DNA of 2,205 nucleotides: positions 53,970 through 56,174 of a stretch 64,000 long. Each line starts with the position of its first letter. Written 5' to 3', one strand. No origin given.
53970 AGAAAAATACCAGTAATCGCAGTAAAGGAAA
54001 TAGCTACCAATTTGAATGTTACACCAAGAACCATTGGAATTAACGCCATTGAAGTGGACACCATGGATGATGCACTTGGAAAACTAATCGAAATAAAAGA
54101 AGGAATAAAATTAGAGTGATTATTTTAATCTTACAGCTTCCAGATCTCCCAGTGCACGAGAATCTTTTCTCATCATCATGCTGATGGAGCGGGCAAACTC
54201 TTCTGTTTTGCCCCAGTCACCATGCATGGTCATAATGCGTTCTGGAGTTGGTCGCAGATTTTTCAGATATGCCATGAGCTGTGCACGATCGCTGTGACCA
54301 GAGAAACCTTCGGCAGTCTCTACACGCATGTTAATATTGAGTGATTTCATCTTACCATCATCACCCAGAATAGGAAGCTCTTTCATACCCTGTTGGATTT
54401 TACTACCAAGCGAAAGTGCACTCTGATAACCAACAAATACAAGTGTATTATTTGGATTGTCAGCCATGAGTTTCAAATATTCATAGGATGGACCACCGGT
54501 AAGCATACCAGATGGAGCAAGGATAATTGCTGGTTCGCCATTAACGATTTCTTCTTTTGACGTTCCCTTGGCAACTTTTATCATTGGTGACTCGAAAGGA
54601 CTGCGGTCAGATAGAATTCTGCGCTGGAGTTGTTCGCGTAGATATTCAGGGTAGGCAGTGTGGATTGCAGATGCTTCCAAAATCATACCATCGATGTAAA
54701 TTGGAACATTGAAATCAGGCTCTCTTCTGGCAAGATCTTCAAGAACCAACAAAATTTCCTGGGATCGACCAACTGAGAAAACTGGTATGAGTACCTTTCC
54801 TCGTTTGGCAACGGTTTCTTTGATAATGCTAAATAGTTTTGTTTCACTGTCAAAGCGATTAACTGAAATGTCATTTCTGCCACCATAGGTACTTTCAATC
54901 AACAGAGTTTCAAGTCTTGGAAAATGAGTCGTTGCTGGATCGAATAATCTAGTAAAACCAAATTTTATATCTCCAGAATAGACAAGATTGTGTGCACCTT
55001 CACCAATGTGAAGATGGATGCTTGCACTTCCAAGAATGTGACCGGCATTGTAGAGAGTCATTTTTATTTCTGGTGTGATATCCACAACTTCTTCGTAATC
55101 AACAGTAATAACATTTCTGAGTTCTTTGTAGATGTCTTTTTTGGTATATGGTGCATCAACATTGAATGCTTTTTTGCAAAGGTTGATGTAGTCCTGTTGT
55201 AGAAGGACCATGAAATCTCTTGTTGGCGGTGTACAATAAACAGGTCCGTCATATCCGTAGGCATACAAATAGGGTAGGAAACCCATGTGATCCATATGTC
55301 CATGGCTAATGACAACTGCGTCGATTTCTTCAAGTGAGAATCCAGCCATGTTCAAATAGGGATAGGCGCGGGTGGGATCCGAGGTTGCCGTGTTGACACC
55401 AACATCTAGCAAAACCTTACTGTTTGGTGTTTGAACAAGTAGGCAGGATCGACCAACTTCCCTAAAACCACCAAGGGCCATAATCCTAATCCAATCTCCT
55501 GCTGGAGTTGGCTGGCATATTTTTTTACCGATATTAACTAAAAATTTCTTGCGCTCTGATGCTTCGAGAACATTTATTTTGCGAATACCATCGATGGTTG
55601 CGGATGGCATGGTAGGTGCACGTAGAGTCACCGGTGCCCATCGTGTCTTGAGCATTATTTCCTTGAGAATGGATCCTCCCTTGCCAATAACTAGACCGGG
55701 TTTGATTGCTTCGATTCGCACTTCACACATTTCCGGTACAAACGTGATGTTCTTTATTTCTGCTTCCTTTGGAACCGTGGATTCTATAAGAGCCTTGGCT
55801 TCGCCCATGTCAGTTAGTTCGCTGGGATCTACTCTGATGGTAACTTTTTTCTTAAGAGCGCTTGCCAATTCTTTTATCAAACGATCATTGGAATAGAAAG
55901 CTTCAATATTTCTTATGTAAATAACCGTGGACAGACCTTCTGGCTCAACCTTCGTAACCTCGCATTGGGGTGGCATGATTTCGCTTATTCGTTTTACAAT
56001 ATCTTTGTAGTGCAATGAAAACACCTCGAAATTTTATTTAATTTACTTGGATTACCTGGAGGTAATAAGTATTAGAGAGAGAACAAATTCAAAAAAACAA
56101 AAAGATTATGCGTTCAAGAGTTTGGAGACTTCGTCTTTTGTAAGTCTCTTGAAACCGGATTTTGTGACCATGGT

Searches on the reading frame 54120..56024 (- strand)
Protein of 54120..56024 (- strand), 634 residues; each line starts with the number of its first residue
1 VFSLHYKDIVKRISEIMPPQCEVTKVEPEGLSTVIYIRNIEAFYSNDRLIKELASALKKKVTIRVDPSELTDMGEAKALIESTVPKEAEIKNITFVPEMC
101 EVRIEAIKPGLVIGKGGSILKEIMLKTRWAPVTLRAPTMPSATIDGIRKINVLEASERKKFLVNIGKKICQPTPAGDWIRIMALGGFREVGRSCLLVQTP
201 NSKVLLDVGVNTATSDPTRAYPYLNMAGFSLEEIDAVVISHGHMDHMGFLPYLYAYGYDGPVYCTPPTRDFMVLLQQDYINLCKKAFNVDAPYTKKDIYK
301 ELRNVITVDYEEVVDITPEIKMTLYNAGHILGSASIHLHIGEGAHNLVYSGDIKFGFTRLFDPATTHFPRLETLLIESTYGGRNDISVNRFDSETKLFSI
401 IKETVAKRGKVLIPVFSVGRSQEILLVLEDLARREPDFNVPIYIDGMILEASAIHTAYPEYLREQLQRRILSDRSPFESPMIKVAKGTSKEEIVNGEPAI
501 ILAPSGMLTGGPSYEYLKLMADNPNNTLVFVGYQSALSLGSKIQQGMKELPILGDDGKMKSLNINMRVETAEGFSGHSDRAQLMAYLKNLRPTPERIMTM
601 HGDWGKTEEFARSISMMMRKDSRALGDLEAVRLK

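Call 126: search_protein_families(library=pfam, proteins=[window:54120-56024:-], max_evalue=0.0001)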
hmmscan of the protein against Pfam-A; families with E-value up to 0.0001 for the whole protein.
window:54120-56024:- (634 aa): 6 families
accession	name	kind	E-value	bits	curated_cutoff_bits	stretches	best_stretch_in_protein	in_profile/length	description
PF10996.14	Beta-Casp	-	1.1e-26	94.2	27.7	1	422-543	2-120/120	Beta-Casp domain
PF17214.9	KH_TffA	-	2e-17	63.4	22.6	1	7-69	5-67/68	Transcription termination factor FttA, KH domain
PF07521.17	RMMBL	-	2.5e-15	56.6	21.6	1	562-616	2-54/63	Zn-dependent metallo-hydrolase RNA specificity domain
PF00753.33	Lactamase_B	-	3.2e-14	53.8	22.7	1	191-373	5-175/196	Metallo-beta-lactamase superfamily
PF16661.11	Lactamase_B_6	-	2.6e-13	50.2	27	1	197-350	2-159/193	Metallo-beta-lactamase superfamily domain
PF12706.13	Lactamase_B_2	-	4e-07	30.3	27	1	204-354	3-144/200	Beta-lactamase superfamily domain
